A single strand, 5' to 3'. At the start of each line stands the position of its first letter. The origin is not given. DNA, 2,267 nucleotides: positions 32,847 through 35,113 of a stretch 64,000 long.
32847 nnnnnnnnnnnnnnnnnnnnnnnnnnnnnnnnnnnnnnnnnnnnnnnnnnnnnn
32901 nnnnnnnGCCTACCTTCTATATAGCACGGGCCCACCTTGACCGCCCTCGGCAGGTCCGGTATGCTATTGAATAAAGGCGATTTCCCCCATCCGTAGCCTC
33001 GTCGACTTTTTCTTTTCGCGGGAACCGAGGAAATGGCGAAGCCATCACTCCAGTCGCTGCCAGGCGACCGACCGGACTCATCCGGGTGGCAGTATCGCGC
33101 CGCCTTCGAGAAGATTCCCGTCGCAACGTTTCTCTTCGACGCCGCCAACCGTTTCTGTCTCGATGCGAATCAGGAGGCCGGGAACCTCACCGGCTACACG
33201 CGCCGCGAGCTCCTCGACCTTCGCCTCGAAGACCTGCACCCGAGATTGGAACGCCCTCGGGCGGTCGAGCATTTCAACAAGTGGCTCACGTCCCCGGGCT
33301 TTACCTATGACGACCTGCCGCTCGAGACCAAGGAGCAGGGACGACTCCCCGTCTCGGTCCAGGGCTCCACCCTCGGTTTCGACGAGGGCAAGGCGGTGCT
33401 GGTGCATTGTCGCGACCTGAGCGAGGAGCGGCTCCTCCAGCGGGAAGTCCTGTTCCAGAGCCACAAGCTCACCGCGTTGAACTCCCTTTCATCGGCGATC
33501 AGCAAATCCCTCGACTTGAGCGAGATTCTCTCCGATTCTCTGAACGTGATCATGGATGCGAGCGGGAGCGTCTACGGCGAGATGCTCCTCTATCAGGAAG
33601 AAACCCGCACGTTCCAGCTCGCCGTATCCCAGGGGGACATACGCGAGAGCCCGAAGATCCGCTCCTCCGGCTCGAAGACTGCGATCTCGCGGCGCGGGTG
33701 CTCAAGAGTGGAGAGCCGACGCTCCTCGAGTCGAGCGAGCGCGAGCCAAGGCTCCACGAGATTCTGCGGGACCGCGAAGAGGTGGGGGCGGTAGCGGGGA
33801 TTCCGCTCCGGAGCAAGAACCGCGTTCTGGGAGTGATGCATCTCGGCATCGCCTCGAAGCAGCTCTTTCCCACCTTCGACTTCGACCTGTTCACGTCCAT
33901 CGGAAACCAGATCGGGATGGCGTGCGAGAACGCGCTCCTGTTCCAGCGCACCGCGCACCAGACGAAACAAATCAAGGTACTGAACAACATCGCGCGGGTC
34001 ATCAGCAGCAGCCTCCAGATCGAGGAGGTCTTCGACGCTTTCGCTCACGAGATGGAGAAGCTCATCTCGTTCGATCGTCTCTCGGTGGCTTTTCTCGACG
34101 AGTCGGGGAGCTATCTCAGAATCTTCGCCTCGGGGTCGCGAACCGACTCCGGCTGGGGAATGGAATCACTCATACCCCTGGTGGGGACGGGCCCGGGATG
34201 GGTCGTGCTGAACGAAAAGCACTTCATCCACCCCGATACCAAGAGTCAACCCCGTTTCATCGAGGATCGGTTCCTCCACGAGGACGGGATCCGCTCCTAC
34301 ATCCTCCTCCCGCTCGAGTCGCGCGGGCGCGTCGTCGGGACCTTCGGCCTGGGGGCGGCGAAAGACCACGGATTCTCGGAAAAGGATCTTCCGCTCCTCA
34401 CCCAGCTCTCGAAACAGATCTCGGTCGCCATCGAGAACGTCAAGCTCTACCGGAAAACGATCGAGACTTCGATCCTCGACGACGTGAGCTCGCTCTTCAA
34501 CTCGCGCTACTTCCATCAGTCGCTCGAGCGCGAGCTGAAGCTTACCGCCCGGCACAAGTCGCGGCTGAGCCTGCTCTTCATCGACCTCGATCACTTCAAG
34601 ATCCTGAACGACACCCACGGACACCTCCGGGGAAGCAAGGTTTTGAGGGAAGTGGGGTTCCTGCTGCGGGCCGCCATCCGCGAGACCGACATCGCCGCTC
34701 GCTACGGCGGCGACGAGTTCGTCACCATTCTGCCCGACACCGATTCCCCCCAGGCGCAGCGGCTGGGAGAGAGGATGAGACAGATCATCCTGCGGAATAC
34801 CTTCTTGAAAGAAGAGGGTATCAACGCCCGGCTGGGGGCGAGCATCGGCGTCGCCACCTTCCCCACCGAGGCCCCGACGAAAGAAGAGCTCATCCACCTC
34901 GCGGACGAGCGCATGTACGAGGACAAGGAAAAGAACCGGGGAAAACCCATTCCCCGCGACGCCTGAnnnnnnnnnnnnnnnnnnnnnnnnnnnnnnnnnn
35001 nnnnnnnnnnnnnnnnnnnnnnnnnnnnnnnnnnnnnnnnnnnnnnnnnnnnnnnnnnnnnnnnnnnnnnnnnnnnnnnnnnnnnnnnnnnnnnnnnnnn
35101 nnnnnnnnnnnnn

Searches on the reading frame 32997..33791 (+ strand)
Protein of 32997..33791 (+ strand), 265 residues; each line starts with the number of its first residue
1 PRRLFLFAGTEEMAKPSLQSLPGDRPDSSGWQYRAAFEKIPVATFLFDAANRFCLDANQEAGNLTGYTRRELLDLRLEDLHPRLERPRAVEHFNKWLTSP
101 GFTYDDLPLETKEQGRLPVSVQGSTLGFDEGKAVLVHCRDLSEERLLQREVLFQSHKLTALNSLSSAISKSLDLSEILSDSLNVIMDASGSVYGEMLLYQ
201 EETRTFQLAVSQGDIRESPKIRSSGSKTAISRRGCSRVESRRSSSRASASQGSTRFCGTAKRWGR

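Call 35: search_protein_families(library=pfam, proteins=[window:32997-33791:+], max_evalue=0.001)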
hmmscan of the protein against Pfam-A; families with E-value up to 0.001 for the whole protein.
window:32997-33791:+ (265 aa): 4 families
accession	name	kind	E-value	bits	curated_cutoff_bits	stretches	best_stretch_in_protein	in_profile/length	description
PF13426.13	PAS_9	-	2.3e-07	31.5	27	1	43-143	3-103/103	PAS domain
PF08448.16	PAS_4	-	3.3e-07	31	23.1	1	37-145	1-109/110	PAS fold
PF13188.13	PAS_8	-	5e-06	26.7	21.8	1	32-86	2-56/65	PAS domain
PF00989.32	PAS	-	7.5e-05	23.1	22.6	1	32-81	2-50/113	PAS fold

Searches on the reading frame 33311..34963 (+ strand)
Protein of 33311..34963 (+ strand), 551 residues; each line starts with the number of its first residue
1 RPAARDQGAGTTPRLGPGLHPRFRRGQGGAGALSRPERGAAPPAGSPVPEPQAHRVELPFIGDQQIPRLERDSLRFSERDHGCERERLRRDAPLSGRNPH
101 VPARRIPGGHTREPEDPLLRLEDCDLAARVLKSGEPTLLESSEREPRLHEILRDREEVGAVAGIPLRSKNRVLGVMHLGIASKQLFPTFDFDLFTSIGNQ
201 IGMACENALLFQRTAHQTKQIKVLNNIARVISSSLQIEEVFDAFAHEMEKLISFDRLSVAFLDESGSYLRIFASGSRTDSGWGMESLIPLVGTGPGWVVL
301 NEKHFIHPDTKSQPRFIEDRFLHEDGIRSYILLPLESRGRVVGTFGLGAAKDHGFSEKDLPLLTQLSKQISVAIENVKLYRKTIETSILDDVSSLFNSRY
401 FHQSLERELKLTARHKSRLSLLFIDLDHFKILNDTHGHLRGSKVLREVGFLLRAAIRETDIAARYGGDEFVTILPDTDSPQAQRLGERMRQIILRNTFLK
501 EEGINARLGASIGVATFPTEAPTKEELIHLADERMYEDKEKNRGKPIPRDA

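Call 35: search_protein_families(library=pfam, proteins=[window:33311-34963:+], max_evalue=0.001)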
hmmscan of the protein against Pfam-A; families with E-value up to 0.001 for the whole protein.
window:33311-34963:+ (551 aa): 4 families
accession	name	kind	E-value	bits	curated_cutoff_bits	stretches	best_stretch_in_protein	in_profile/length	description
PF00990.26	GGDEF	-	7.5e-42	143.3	23.8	1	388-544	2-160/161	Diguanylate cyclase, GGDEF domain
PF13185.12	GAF_2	-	1.2e-30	106.9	28.6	2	236-375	3-136/136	GAF domain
PF01590.32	GAF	-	2e-23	83.8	22.4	2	237-374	2-133/133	GAF domain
PF13492.12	GAF_3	-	1.3e-18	68.1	27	2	237-376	2-129/129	GAF domain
